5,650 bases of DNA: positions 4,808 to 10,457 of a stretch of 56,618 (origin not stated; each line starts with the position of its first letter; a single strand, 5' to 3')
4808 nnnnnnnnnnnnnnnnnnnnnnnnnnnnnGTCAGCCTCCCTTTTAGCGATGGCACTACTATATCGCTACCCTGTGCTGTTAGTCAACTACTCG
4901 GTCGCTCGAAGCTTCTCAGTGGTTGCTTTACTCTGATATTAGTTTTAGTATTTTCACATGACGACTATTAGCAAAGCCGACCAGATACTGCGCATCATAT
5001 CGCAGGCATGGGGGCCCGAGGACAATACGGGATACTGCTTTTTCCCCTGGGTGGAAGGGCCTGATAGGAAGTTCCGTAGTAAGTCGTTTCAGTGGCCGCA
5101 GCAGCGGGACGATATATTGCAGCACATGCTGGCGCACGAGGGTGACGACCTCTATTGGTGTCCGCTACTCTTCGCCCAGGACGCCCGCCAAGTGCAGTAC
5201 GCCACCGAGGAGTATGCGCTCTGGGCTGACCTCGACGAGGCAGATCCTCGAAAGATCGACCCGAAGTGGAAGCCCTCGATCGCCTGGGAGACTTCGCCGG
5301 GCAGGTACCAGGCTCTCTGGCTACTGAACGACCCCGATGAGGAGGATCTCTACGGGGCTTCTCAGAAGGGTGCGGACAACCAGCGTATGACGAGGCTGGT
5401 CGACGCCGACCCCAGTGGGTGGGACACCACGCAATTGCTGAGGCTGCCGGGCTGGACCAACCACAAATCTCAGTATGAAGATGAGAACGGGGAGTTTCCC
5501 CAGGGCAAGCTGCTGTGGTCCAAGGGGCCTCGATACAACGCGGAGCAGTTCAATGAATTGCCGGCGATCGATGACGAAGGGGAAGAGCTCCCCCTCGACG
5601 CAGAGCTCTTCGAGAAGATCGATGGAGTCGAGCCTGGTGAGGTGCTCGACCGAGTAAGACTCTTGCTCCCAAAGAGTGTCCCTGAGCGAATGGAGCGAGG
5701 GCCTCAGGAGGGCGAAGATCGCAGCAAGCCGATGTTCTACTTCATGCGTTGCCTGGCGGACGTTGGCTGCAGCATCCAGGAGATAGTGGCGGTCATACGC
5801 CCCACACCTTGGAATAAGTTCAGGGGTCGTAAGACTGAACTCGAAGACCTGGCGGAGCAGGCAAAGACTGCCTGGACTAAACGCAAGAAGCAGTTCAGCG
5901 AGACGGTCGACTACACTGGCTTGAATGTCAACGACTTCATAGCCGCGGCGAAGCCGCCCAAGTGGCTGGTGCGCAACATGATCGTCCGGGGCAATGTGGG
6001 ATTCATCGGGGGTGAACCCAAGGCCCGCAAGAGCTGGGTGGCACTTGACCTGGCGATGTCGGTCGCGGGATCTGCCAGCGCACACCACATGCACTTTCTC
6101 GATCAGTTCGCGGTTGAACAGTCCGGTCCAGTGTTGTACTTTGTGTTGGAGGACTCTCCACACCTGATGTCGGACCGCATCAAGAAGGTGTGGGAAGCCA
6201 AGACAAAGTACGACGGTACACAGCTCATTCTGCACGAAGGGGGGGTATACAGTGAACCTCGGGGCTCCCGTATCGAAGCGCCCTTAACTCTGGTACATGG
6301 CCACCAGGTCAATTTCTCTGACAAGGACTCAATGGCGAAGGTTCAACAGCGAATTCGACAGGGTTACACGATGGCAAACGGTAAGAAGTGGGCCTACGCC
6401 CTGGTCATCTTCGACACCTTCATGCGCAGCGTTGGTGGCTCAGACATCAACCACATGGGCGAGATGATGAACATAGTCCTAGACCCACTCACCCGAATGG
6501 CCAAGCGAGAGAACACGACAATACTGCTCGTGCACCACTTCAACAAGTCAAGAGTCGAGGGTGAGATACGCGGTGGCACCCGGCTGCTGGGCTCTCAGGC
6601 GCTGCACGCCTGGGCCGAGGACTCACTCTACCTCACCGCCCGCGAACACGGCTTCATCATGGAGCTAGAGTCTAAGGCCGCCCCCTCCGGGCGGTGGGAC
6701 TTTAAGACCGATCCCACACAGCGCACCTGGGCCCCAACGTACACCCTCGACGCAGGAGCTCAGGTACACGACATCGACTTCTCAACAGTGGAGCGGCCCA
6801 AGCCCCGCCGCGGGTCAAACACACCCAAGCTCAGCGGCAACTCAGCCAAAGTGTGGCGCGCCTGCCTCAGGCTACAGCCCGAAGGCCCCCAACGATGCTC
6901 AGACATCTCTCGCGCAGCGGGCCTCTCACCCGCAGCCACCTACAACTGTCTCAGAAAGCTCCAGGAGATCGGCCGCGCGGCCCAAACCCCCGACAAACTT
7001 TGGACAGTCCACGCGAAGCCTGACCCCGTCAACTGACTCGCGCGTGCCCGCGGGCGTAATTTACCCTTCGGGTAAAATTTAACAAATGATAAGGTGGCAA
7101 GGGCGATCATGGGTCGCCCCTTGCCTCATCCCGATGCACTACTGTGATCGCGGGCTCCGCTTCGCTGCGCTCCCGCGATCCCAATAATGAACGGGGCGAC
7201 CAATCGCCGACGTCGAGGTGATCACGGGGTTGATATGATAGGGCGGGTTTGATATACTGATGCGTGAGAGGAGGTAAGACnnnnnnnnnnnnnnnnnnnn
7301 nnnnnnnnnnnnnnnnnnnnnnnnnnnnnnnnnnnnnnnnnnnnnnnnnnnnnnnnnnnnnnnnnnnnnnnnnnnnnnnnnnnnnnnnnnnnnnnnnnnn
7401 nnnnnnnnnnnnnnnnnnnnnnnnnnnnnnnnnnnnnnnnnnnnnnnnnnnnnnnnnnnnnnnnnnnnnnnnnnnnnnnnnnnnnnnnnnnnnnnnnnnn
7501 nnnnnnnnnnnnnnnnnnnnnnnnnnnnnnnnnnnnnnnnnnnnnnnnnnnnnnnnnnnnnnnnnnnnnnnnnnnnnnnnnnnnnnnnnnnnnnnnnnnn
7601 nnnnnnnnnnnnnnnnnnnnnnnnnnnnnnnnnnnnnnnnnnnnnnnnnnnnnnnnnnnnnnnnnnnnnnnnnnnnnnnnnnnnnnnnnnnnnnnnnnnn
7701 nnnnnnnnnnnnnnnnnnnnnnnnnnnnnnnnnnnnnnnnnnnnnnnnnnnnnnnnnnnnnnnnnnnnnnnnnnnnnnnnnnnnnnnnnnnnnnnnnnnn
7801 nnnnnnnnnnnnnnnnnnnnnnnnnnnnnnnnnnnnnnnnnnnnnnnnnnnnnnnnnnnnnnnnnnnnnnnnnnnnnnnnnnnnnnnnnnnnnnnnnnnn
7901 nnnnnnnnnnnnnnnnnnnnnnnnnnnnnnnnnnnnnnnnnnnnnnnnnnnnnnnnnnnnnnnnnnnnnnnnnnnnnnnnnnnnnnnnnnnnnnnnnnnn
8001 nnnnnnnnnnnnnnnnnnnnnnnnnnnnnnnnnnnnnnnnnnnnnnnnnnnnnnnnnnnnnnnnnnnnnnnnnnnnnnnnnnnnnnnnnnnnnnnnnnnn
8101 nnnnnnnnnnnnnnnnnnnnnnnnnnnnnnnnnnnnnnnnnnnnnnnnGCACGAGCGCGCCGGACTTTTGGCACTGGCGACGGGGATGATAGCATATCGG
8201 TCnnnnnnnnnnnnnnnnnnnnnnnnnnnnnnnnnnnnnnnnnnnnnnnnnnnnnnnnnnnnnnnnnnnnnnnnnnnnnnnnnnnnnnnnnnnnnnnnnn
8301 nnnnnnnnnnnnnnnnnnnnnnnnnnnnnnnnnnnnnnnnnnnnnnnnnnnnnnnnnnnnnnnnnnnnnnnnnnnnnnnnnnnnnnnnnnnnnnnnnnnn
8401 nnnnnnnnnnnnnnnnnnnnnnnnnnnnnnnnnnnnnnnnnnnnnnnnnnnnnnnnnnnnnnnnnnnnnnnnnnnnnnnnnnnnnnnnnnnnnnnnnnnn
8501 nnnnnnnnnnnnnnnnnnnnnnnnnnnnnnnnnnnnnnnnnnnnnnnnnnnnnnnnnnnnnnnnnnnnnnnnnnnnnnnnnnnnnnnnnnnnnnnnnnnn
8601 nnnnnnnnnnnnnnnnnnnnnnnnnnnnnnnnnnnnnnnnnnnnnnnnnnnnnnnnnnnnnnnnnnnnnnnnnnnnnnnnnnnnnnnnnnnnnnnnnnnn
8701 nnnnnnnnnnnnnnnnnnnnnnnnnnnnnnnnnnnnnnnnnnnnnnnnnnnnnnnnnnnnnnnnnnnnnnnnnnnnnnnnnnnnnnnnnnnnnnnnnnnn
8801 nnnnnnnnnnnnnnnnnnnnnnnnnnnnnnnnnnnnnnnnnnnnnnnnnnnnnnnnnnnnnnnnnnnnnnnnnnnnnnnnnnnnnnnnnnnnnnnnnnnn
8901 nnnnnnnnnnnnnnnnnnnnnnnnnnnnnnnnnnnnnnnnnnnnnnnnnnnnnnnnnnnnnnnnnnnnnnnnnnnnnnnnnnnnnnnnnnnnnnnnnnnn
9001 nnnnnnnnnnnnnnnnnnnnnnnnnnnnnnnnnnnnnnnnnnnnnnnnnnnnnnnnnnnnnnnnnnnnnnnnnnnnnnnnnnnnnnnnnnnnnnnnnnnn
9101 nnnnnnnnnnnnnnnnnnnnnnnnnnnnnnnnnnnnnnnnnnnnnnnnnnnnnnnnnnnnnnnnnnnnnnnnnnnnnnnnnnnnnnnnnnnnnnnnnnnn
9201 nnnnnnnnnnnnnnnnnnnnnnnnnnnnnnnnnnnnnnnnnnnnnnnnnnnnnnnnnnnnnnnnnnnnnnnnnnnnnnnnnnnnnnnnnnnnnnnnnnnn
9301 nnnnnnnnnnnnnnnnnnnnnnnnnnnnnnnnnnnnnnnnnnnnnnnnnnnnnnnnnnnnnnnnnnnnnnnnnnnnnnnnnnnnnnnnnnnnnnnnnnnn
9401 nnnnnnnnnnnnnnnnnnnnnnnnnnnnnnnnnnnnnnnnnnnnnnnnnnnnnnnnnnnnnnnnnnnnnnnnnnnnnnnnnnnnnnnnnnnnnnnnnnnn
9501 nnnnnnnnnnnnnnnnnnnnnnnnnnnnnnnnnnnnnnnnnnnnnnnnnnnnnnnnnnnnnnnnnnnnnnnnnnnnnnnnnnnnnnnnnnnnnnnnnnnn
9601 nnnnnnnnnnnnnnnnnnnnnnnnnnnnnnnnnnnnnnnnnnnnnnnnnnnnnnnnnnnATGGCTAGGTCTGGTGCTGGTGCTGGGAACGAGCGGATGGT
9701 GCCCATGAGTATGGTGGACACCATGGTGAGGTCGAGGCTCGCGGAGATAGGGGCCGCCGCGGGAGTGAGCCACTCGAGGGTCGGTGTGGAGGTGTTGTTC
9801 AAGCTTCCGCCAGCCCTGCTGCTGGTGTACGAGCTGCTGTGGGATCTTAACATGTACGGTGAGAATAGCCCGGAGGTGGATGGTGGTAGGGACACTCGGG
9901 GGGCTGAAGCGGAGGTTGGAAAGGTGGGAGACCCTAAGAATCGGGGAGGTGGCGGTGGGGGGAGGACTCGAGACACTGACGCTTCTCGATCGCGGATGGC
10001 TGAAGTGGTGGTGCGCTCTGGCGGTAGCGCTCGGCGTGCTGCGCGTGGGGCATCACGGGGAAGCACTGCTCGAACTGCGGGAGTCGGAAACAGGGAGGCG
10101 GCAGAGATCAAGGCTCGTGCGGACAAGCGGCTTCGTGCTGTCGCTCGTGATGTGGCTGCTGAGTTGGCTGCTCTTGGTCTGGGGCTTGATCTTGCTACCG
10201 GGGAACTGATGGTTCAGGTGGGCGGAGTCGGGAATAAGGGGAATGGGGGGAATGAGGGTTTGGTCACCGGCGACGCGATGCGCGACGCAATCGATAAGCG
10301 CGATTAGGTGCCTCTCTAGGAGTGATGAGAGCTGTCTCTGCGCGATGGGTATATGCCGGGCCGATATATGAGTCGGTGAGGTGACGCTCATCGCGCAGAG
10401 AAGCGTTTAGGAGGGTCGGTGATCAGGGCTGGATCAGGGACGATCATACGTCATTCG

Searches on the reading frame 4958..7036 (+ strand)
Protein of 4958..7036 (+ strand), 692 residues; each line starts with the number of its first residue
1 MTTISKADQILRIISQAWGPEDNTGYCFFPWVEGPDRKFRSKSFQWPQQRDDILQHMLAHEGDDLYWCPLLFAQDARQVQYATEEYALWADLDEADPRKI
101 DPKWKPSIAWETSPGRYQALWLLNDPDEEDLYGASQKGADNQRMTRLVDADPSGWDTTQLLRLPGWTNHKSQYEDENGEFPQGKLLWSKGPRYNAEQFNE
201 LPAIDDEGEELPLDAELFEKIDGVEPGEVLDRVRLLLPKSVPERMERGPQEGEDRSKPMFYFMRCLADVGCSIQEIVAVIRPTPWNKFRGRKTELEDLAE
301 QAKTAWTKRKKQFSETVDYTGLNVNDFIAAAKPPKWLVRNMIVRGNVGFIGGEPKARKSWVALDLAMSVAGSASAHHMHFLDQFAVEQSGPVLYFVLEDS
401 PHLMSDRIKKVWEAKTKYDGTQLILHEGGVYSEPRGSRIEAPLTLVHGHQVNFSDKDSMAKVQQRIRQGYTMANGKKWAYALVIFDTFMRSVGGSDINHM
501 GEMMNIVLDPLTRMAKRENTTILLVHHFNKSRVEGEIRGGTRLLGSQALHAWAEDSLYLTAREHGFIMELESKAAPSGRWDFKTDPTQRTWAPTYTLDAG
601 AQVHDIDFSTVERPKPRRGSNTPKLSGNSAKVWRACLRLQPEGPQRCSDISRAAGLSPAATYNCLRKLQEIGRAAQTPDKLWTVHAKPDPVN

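Call 9: search_protein_families(library=pfam, proteins=[window:4958-7036:+], max_evalue=0.001)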
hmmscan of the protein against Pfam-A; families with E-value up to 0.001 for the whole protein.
window:4958-7036:+ (692 aa): 2 families
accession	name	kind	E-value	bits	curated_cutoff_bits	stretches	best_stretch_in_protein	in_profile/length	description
PF13481.12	AAA_25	-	4e-26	92.3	27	1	320-532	8-194/195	AAA domain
PF16793.10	RepB_primase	-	5.5e-14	52.9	24.3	1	86-190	62-166/186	RepB DNA-primase N-terminal domain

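Call 11: search_dna_similar(query=window:4958-7036:+, collection=phages, mode=protein, max_rows=25)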
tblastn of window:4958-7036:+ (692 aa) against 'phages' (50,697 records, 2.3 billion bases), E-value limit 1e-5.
Records with a match: 333; places in all: 333; records where one place covers at least 80% of the query: 114.
Best place of each record, by identity: <60% 333.
By first word of the organism name: Microbacterium 195; Gordonia 68; Arthrobacter 15; Clostridium 10; Mycobacterium 9; Streptomyces 7; Serratia 6; Curtobacterium 4; Pseudomonas 4; Clavibacter 4; and 9 more.
By host as written in the record: Microbacterium foliorum NRRL B-24224 SEA 95; Microbacterium foliorum NRRL B-24224 78; Gordonia rubripertincta NRRL B-16540 33; Gordonia terrae 3612 16; Arthrobacter sp. ATCC 21022 15; Microbacterium foliorum NRRL B-24224-SEA 8; Clostridium perfringens 7; - 6; and 38 more.
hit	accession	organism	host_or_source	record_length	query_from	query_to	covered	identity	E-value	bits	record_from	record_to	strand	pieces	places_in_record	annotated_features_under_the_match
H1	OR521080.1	Microbacterium phage Huwbert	Microbacterium foliorum NRRL B-24224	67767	1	679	98%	35.0%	2e-117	394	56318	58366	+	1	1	96: DNA primase/helicase | 95: hypothetical protein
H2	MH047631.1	Microbacterium phage Triscuit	Microbacterium foliorum NRRL B-24224 SEA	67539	1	679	98%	34.9%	3e-117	393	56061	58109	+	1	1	94: RecA-like DNA recombinase | 93: hypothetical protein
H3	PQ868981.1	Curtobacterium phage Shrew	Curtobacterium flaccumfaciens NRRL ...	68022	1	594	86%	37.0%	1e-112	379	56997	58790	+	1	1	97: DNA primase/helicase | 96: hypothetical protein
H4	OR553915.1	Gordonia phage Nodigi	Gordonia rubripertincta NRRL B-16540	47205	5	676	97%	31.5%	4e-84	296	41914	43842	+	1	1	63: DNA primase/helicase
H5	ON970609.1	Gordonia phage Hexbug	Gordonia rubripertincta NRRL B-16540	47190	5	676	97%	31.2%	9e-83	292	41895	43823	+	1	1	63: DNA primase/helicase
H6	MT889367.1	Gordonia phage Orla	Gordonia rubripertincta NRRL B-16540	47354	5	676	97%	31.1%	6e-83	293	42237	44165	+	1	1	65: DNA primase/helicase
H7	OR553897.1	Gordonia phage Elinal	Gordonia rubripertincta Grub38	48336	2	563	81%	36.6%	7e-87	304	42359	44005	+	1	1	66: DNA primase/helicase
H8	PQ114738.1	Gordonia phage KayGee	Gordonia rubripertincta NRRL B-16540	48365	2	563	81%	36.6%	7e-87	304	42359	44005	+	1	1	64: RecA-like DNA recombinase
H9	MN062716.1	Gordonia phage Mayweather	soil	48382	2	563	81%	36.4%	3e-86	302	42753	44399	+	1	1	65: RecA-like DNA recombinase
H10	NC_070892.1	Gordonia phage Mayweather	soil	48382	2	563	81%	36.4%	3e-86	302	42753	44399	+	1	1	65: RecA-like DNA recombinase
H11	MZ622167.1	Gordonia phage Vine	Gordonia rubripertincta NRRL B-16540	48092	2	563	81%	36.4%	4e-86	302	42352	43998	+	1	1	64: DNA primase/helicase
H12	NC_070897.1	Gordonia phage Vine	Gordonia rubripertincta NRRL B-16540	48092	2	563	81%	36.4%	4e-86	302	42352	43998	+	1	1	64: DNA primase/helicase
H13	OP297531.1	Gordonia phage SummitAcademy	Gordonia rubripertincta Grub38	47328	2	563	81%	36.4%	4e-86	302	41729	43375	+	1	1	61: DNA primase/helicase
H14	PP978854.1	Gordonia phage PotPie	Gordonia rubripertincta NRRL B-16540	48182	2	563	81%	36.4%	4e-86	302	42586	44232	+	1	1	61: DNA primase/helicase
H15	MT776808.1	Gordonia phage Feastonyeet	Gordonia rubripertincta NRRL B-16540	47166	2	563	81%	36.4%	6e-86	301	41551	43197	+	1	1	61: RecA-like DNA recombinase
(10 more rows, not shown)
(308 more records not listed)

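Call 74: search_solved_structures(query=window:4958-7036:+, max_evalue=0.01)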
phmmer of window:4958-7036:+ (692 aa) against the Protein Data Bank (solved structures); distinct sequences matched with E-value up to 0.01: 3.
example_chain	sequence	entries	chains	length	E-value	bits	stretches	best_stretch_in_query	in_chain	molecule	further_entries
3h20_A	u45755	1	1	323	8e-05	24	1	88-277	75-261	Replication protein B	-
3h25_A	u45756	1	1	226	0.00024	22.4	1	88-192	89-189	Replication protein B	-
1g8y_A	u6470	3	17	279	0.0013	20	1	321-409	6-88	REGULATORY PROTEIN REPA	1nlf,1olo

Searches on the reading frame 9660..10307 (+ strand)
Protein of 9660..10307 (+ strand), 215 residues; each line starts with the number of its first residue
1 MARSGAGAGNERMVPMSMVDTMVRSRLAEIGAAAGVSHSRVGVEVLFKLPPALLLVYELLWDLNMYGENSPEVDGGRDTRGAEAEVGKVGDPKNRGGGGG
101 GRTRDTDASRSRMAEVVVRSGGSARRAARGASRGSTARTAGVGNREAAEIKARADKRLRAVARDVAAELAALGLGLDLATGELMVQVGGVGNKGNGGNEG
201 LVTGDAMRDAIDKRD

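Call 10: search_protein_families(library=phrogs, proteins=[window:9660-10307:+], max_evalue=0.01)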
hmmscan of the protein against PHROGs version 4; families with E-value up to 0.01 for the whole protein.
window:9660-10307:+ (215 aa): 0 families

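Call 15: find_related_loci(query=window:9660-10307:+, collection=viral_contigs, flank=6000)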
Query window:9660-10307:+ (215 aa) in viral_contigs; peptide patterns used: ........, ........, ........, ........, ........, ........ (x = any residue, [..] = any of these).
7 stretches matched a pattern; 1 encode a relative of the query (tblastn E <= 1e-3); 1 distinct loci.
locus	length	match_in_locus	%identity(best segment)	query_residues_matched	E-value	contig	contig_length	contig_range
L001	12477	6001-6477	58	19-182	1e-49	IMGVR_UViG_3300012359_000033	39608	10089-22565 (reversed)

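Call 79: search_protein_families(library=pfam, proteins=[window:9660-10307:+], max_evalue=0.01)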
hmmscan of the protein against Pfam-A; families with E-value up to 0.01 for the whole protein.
window:9660-10307:+ (215 aa): 0 families
